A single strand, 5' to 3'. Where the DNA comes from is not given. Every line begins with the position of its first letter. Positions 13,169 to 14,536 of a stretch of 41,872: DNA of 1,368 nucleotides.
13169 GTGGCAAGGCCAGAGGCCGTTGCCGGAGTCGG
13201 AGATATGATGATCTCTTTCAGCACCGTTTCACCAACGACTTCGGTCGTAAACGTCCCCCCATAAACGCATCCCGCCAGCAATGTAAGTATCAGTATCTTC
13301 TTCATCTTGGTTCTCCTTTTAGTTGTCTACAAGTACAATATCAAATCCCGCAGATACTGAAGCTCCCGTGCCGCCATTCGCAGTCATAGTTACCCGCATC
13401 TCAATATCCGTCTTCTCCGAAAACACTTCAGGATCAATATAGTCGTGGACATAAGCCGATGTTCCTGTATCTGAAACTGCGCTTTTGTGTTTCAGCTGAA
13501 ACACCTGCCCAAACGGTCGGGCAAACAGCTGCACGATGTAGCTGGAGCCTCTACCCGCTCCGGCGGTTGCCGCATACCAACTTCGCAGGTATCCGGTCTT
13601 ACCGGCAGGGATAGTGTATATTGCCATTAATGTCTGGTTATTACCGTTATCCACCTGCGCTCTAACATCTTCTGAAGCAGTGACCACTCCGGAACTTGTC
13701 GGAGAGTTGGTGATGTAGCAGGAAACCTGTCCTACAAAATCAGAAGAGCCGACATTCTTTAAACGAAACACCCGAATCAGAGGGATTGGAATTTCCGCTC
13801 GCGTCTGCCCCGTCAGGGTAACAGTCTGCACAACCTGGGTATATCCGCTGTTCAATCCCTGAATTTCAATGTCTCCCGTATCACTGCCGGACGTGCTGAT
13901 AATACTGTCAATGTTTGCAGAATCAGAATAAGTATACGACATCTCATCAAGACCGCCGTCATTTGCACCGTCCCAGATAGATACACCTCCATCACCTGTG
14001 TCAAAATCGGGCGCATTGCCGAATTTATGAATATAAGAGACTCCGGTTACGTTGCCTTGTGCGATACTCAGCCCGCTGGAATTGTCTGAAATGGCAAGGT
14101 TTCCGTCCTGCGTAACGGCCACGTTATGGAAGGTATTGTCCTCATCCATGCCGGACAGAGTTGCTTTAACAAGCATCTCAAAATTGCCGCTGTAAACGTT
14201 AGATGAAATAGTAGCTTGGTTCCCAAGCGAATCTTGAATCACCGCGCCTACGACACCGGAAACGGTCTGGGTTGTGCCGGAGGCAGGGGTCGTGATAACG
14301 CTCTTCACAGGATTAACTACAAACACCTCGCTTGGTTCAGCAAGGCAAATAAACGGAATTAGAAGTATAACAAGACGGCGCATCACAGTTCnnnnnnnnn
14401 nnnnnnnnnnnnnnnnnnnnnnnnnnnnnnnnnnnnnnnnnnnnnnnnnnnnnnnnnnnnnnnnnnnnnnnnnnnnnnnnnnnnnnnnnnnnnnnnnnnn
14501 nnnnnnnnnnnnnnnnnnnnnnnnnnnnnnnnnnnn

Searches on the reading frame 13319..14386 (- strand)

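Call 13: search_protein_families(library=phrogs, proteins=[window:13319-14386:-])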
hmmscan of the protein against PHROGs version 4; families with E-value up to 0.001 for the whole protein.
window:13319-14386:- (355 aa): 1 family
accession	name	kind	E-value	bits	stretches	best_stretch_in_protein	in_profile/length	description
phrog_8198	-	unknown function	7.3e-40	137.9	1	94-355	28-262/262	-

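Call 50: search_protein_families(library=pfam, max_evalue=0.01, proteins=[window:13319-14386:-])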
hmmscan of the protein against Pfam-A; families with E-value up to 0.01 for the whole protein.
window:13319-14386:- (355 aa): 0 families
